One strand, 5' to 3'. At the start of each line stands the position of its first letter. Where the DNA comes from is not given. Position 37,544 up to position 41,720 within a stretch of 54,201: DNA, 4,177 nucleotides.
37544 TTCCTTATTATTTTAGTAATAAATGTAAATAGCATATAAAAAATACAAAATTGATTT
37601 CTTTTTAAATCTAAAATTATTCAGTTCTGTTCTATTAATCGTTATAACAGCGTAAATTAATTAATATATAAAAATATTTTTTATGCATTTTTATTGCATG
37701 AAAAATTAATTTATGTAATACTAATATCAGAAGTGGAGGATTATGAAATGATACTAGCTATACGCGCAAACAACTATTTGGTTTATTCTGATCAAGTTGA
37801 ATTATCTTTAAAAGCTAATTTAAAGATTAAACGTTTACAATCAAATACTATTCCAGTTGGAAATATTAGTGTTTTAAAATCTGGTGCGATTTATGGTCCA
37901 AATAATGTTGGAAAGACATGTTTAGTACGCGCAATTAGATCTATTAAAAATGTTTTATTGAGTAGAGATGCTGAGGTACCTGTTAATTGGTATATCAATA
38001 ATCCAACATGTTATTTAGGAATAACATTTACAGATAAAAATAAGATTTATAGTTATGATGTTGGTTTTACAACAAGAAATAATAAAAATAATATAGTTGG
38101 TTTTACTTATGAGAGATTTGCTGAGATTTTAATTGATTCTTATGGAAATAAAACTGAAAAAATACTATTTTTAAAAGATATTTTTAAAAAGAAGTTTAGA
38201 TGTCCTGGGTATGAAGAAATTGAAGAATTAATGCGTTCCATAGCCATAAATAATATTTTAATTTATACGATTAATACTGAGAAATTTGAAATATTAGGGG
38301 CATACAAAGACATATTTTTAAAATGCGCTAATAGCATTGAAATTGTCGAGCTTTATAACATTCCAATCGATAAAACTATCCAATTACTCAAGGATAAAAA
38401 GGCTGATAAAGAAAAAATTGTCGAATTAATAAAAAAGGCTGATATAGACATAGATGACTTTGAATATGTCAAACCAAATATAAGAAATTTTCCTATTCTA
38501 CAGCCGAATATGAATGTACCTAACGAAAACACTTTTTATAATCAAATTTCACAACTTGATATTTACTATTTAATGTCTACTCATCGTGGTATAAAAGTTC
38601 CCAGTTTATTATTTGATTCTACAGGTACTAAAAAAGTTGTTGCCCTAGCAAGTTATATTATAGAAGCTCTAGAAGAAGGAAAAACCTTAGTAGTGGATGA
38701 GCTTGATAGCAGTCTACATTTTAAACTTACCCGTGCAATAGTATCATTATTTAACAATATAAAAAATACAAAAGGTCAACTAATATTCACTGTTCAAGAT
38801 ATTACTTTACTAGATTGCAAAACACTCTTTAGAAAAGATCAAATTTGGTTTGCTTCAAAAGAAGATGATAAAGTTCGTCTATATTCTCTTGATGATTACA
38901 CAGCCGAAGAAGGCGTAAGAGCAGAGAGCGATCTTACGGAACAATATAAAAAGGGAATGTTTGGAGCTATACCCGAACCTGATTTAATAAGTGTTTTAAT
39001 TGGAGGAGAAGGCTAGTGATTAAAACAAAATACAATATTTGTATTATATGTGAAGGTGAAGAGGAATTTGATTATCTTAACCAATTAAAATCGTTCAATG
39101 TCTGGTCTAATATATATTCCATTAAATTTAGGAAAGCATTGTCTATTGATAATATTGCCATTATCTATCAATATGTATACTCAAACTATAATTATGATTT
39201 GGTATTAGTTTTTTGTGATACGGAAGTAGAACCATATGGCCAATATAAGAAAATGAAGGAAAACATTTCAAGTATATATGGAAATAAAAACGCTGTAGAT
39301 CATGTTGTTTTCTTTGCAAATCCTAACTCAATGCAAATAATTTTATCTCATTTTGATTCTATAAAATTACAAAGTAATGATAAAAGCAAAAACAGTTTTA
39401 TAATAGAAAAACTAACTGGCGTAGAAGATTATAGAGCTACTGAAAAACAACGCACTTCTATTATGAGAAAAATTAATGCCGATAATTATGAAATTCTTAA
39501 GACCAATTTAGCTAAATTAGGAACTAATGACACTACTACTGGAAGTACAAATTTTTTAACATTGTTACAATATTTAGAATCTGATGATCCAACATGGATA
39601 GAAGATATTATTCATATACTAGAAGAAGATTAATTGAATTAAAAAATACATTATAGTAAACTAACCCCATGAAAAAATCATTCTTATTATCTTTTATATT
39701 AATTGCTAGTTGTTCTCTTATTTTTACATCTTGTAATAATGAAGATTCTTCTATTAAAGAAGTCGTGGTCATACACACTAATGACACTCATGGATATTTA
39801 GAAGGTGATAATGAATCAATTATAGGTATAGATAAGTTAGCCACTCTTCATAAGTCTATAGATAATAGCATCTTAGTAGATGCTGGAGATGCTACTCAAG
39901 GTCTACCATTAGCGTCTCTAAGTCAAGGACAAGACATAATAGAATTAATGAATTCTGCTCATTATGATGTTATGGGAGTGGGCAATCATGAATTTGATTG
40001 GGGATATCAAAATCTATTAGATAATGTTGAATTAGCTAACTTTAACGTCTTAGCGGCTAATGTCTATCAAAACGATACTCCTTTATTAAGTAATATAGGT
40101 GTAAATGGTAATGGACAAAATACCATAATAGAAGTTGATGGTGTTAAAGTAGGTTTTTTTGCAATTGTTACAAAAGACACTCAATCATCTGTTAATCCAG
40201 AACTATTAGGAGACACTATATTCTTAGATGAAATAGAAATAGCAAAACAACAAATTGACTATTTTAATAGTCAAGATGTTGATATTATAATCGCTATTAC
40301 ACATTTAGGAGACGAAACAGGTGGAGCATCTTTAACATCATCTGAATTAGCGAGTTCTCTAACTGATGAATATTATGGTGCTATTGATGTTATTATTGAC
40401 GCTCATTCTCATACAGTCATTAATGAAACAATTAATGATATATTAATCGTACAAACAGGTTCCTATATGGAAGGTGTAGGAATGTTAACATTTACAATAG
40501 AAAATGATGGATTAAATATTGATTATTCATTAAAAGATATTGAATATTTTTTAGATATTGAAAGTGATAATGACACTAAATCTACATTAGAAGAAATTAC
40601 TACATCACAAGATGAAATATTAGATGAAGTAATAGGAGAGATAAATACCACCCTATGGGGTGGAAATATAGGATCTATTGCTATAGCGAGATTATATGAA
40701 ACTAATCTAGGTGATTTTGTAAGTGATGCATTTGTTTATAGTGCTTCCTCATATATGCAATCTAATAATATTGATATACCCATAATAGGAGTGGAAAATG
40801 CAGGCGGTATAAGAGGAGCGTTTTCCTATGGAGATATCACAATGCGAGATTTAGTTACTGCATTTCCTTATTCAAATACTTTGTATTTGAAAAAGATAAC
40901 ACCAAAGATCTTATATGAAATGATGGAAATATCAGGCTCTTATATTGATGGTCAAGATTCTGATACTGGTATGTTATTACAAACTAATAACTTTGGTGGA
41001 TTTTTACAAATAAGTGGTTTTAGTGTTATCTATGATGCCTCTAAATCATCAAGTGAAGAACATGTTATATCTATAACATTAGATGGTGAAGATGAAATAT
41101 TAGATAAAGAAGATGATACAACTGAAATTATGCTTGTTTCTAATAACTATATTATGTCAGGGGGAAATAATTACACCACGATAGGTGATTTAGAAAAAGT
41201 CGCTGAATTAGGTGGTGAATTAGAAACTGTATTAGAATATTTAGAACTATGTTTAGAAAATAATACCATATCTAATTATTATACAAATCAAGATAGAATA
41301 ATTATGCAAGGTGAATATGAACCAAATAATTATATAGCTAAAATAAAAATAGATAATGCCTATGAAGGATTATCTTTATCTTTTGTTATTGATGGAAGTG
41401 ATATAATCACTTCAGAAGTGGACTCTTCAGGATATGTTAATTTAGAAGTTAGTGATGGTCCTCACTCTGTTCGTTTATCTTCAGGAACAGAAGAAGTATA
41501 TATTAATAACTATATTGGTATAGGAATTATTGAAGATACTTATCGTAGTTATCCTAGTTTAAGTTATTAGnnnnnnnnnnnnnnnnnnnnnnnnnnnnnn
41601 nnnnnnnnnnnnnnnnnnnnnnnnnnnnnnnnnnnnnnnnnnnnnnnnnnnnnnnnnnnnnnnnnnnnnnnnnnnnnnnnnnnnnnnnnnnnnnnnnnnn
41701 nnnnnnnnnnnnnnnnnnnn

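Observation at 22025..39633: Integrase-less 17.6-kb defence/accessory island inserted directly 3' of a tRNA-Asn/tRNA-Glu pair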

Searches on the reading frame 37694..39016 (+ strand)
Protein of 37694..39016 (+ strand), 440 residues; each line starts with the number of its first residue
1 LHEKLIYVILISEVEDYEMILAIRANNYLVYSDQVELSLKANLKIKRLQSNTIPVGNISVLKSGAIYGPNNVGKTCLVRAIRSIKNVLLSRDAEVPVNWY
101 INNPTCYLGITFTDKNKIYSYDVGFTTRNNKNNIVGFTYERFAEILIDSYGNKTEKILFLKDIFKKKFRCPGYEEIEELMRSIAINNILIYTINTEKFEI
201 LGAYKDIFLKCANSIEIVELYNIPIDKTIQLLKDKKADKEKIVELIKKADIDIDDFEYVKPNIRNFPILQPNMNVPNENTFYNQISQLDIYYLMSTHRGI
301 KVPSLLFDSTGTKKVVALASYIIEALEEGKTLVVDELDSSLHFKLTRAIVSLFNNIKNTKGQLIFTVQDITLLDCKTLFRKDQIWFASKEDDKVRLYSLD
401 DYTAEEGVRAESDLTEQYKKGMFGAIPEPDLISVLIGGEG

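Call 7: search_protein_families(library=padloc, proteins=[window:37694-39016:+], max_evalue=0.01)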
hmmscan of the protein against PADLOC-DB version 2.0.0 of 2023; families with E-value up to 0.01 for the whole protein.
window:37694-39016:+ (440 aa): 11 families
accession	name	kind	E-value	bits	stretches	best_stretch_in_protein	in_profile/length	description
PDLC02335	AbiLi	-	1.2e-65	219.7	1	11-428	41-286/326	AbiLi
PDLC02980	AriA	-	1.4e-22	79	1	65-374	3-304/304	-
PDLC04426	PDC-M12A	-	1.5e-12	45.5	1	19-423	1-367/369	-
PDLC04135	mad3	-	2e-07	28.9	1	234-421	196-372/374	mads_3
PDLC04608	PDC-M38A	-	4.1e-06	24.7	1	291-401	237-339/367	-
PDLC02914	ATPase-Toprim_I-B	-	2.8e-05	21.5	0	65-86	29-50/443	-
PDLC04140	mad8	-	4.1e-05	21.2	1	65-372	31-236/314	mads_8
PDLC03878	NsnB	-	0.00018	19.4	0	46-149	11-98/345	-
PDLC04392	PDC-M07A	-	0.00063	16.9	1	309-402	287-382/432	-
PDLC04570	PDC-M31A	-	0.0058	13.8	0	327-427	288-393/395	-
PDLC04180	HEC-01A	-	0.0085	13.3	0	309-395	256-342/382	-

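Call 8: search_protein_families(library=ncbifam, proteins=[window:37694-39016:+], max_evalue=0.001)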
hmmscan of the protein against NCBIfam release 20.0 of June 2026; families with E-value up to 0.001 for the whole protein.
window:37694-39016:+ (440 aa): 0 families

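Call 33: search_protein_families(library=pfam, proteins=[window:37694-39016:+], max_evalue=0.01)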
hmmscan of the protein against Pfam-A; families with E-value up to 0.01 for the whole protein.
window:37694-39016:+ (440 aa): 3 families
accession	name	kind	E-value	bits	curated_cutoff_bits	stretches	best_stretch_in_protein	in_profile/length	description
PF13304.12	AAA_21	-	1.2e-23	85.1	27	1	65-374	3-304/304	AAA domain, putative AbiEii toxin, Type IV TA system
PF02463.25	SMC_N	-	0.00039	20.4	40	0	230-379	111-209/220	RecF/RecN/SMC N terminal domain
PF13401.12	AAA_22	-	0.0034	18.1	27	0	313-367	66-122/130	AAA domain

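Call 72: search_solved_structures(query=window:37694-39016:+, max_evalue=0.01)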
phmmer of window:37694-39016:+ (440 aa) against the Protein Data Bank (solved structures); distinct sequences matched with E-value up to 0.01: 0.

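Call 86: search_protein_families(library=phrogs, proteins=[window:37694-39016:+], max_evalue=0.001)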
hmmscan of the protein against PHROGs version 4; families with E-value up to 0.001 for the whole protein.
window:37694-39016:+ (440 aa): 1 family
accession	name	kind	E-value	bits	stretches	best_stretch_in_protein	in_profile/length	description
phrog_5836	-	unknown function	1e-40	140.6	1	18-433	4-408/1071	-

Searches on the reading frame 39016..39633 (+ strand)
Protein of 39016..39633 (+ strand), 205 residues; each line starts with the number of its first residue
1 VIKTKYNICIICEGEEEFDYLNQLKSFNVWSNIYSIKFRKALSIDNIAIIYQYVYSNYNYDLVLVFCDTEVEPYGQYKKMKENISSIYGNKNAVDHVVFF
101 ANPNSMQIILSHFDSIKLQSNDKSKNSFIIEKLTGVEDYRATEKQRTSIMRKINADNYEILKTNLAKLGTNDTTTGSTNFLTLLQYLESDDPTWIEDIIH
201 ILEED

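Call 7: search_protein_families(library=padloc, proteins=[window:39016-39633:+], max_evalue=0.01)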
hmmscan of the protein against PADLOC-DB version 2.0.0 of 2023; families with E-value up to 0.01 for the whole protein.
window:39016-39633:+ (205 aa): 1 family
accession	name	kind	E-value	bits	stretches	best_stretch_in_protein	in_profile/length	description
PDLC02337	AbiLii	-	2.3e-06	26.4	1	3-198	27-109/170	AbiLii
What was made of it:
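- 39016..39633 (+): 205-aa partner of the ATPase, weakly AbiLii/RloB-like. Its start codon overlaps the AbiLi stop codon by one base. PADLOC AbiLii 2e-6 (call 7).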

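Call 8: search_protein_families(library=ncbifam, proteins=[window:39016-39633:+], max_evalue=0.001)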
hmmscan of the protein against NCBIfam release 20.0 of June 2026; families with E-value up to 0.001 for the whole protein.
window:39016-39633:+ (205 aa): 0 families

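Call 33: search_protein_families(library=pfam, proteins=[window:39016-39633:+], max_evalue=0.01)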
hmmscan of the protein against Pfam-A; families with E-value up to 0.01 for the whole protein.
window:39016-39633:+ (205 aa): 0 families

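Call 71: search_solved_structures(query=window:39016-39633:+, max_evalue=1)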
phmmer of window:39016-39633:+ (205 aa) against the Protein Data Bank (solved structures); distinct sequences matched with E-value up to 1: 4.
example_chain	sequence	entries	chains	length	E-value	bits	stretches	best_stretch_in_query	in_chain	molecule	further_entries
4hcf_A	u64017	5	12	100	0.31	14.1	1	100-161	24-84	Cupredoxin 1 | Cytochrome B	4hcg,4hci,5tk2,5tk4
5mrc_OO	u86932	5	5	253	0.35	13.9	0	137-175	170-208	uS15m | Small ribosomal subunit protein uS15m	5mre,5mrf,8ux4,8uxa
8d8j_O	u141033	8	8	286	0.51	13.4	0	137-175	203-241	37S ribosomal protein S28, mitochondrial | Small ribosomal subunit protein uS15m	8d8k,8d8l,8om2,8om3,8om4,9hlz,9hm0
9kfd_A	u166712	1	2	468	0.77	12.8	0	87-158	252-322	Mitofusin FZO1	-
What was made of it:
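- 39016..39633 (+): No Pfam, NCBIfam or PDB hit (calls 8, 33, 71).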

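Call 79: predict_structure(protein=window:39016-39633:+)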
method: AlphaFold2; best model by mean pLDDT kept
length: 205 residues; sequences in the alignment: 1
mean_pLDDT: 50.8   pTM: 0.42
mean pLDDT of the five models: 50.8, 46.7, 41.2, 38.1, 30.2
residues with pLDDT >= 90: 0; 70-90: 1; 50-70: 109; < 50: 95
segments of 3 or more residues with pLDDT < 50: 1-3, 117-205
pLDDT, mean of each block of 10 residues (from residue 1): 54 66 57 61 62 62 60 60 62 57 56 48 42 38 33 40 42 42 43 40 32
secondary structure, 60 per line:
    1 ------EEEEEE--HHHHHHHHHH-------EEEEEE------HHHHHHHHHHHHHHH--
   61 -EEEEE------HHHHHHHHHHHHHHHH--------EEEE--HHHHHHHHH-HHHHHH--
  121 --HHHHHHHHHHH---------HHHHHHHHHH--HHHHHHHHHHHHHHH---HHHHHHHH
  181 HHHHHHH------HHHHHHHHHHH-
elements in order: E7-12 H15-24 E32-37 H44-58 E62-66 H73-88 E97-100 H103-111 H113-118 H123-133 H143-152 H155-169 H173-187 H194-204
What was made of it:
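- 39016..39633 (+): AF2 model unusable, pLDDT 51 (call 79).
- Tried and rejected: The single-sequence AF2 model is too poor to use (pLDDT 51, call 79), and there is no PDB sequence match (call 71).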

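Call 86: search_protein_families(library=phrogs, proteins=[window:39016-39633:+], max_evalue=0.001)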
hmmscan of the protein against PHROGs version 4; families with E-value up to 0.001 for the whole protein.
window:39016-39633:+ (205 aa): 1 family
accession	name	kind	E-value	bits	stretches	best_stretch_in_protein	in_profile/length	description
phrog_16255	-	unknown function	0.00087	20.1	0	3-170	14-187/212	-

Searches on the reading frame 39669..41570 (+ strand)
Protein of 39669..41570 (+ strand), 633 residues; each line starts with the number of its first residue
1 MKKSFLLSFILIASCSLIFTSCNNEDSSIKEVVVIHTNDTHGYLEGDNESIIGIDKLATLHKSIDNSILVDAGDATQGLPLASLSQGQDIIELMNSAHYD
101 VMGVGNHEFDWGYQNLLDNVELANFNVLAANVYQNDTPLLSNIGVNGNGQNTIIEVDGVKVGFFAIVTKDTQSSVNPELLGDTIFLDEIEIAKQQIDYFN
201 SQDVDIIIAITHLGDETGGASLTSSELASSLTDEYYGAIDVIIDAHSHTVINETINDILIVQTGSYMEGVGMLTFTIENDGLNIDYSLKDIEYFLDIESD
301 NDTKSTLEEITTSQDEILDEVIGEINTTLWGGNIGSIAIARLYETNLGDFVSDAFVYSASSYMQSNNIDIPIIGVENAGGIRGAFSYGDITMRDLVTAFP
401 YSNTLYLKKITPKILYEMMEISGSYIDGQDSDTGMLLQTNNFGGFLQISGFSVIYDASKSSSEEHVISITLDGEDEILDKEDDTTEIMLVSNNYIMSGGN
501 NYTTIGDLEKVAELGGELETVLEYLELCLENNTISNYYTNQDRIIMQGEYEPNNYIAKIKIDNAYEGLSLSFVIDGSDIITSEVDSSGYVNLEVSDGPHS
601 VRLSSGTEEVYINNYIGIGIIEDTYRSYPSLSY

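Call 8: search_protein_families(library=ncbifam, proteins=[window:39669-41570:+], max_evalue=0.001)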
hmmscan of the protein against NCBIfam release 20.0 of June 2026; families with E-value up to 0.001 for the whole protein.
window:39669-41570:+ (633 aa): 14 families
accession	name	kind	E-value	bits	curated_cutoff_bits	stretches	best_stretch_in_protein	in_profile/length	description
NF040549.1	Nt5e_LPXTG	exception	7e-59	199.8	1050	1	24-508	91-581/731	cell surface ecto-5'-nucleotidase Nt5e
NF007109.1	PRK09558.1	equivalog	9.6e-43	146.7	600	2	20-250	25-258/550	bifunctional UDP-sugar hydrolase/5'-nucleotidase UshA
NF006934.0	PRK09419.1-1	subfamily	1.2e-42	145.7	1646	1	28-503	627-1065/1174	multifunctional 2',3'-cyclic-nucleotide 2'-phosphodiesterase/3'-nucleotidase/5'-nucleotidase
NF006937.0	PRK09419.1-4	equivalog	3.4e-35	120.8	2554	2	153-515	793-1127/1411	multifunctional 2',3'-cyclic-nucleotide 2'-phosphodiesterase/3'-nucleotidase/5'-nucleotidase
NF006936.0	PRK09419.1-3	equivalog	1.4e-31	109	2542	2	66-525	750-1177/1212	multifunctional 2',3'-cyclic-nucleotide 2'-phosphodiesterase/3'-nucleotidase/5'-nucleotidase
NF006935.0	PRK09419.1-2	equivalog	8e-30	103.3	2801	2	153-515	814-1148/1445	multifunctional 2',3'-cyclic-nucleotide 2'-phosphodiesterase/3'-nucleotidase/5'-nucleotidase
TIGR01530.1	nadN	equivalog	3.6e-29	101.7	436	2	55-251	39-219/550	NAD nucleotidase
NF006938.0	PRK09420.1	equivalog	5.5e-21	74.6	486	1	15-252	13-264/648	bifunctional 2',3'-cyclic-nucleotide 2'-phosphodiesterase/3'-nucleotidase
TIGR04486.1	thiosulf_SoxB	equivalog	3.7e-19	68.4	550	1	62-330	131-383/556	thiosulfohydrolase SoxB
TIGR01390.1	CycNucDiestase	equivalog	4.5e-17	61.8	883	1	30-252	6-242/626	2',3'-cyclic-nucleotide 2'-phosphodiesterase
NF006933.0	PRK09418.1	equivalog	1.5e-16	59.7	1419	1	33-425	46-481/780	bifunctional 2',3'-cyclic-nucleotide 2'-phosphodiesterase/3'-nucleotidase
NF041198.1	UshA_like_PCGU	equivalog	8.4e-14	51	275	1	10-280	2-270/519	UshA-like (seleno)protein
NF047875.1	5nuc_LPXTG_Strp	exception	2e-11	43.1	1050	1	150-541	190-566/684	surface-anchored 5'-nucleotidase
NF008871.0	PRK11907.1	equivalog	1.4e-08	33.3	1266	1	34-249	123-353/814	bifunctional 2',3'-cyclic-nucleotide 2'-phosphodiesterase/3'-nucleotidase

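Call 11: find_encoding_contigs(protein=window:39669-41570:+, flank=10000, max_places=10)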
Protein window:39669-41570:+ (633 aa): no gene with exactly this product is on record in the collection.

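Call 12: find_homologous_proteins(query=window:39669-41570:+, max_evalue=1e-20)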
Query window:39669-41570:+ (633 aa): 7343 proteins with E <= 1e-20 among 8000 candidates; the best 120 are listed.
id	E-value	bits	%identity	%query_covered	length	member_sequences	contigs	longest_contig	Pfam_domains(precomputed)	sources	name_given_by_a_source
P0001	0.0e+0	1363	100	100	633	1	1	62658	PF09587.16,PF00149.34,PF02872.24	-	-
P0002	2.2e-285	966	72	97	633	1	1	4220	PF00149.34,PF02872.24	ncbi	-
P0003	4.6e-274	929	68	100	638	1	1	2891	PF00149.34,PF02872.24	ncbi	-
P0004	2.5e-250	850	63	100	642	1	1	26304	PF09587.16,PF00149.34,PF02872.24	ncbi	-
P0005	2.6e-214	731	55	97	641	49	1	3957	PF09587.16,PF00149.34,PF02872.24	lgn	-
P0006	1.6e-200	686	53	100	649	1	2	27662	PF09587.16,PF00149.34,PF02872.24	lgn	-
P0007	4.4e-193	661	52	100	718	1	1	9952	PF09587.16,PF00149.34,PF02872.24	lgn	-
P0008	1.2e-192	660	52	100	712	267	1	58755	PF09587.16,PF00149.34,PF02872.24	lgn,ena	-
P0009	2.7e-192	659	51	92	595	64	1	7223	PF00149.34,PF02872.24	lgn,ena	-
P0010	1.1e-191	657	51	100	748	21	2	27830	PF09587.16,PF00149.34,PF02872.24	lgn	-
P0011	3.2e-191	655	51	100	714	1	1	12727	PF00149.34,PF02872.24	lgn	-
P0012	1.6e-190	653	51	100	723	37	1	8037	PF09587.16,PF00149.34,PF02872.24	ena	-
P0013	1.9e-190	653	51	100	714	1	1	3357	PF00149.34,PF02872.24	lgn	-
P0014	2.3e-190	652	51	100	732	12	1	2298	PF09587.16,PF00149.34,PF02872.24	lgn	-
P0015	2.8e-190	652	50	100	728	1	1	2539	PF00149.34,PF02872.24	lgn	-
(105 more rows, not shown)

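Call 13: find_encoding_contigs(protein=P0004, flank=10000, max_places=4)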
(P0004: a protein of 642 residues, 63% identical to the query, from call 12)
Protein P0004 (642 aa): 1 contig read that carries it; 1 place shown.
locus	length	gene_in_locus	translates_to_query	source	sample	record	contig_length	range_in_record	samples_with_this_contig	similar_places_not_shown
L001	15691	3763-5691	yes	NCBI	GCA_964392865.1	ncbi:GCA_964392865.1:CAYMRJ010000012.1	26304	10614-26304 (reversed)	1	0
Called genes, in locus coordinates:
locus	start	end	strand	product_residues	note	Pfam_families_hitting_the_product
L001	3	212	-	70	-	?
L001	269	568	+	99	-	-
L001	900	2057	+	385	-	PF13439:Glyco_transf_4, PF00534:Glycos_transf_1, PF13692:Glyco_trans_1_4, PF13524:Glyco_trans_1_2 (weak)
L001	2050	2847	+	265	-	PF01553:Acyltransferase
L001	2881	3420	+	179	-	PF02915:Rubrerythrin, PF21349:RUBY_RBDX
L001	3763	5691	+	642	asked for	PF00149:Metallophos, PF09587:PGA_cap (weak), PF02872:5_nucleotid_C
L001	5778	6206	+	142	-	-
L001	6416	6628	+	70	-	-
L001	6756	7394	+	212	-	-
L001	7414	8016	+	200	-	-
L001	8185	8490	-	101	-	PF00085:Thioredoxin, PF14595:Thioredoxin_9, PF13098:Thioredoxin_2, PF13905:Thioredoxin_8 (faint)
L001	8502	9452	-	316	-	PF05857:TraX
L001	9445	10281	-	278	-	PF02517:Rce1-like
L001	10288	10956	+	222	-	PF01205:Impact_N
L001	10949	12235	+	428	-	PF05195:AMP_N, PF00557:Peptidase_M24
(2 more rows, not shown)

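Call 14: find_encoding_contigs(protein=P0002, flank=10000, max_places=4)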
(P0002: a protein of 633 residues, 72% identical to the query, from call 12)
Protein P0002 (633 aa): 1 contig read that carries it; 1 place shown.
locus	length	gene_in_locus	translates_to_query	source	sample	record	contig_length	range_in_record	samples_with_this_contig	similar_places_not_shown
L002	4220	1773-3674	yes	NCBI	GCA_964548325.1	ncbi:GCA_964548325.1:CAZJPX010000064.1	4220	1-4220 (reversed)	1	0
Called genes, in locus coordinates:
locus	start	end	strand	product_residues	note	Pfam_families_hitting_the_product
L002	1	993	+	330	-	?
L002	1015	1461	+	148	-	-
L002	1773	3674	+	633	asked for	PF00149:Metallophos (weak), PF02872:5_nucleotid_C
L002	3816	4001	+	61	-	-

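Call 15: find_encoding_contigs(protein=P0003, flank=10000, max_places=4)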
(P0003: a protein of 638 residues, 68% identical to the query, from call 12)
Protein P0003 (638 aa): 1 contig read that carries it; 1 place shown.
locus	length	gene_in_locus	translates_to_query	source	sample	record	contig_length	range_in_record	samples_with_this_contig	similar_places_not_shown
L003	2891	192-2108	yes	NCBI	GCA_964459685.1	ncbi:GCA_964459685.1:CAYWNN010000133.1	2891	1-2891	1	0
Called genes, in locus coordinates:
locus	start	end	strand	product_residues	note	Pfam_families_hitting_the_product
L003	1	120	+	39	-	?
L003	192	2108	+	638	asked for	PF00149:Metallophos (weak), PF02872:5_nucleotid_C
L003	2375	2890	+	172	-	?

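Call 85: search_protein_families(library=padloc, proteins=[window:39669-41570:+], max_evalue=0.001)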
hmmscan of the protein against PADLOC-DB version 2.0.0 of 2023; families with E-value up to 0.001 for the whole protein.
window:39669-41570:+ (633 aa): 0 families
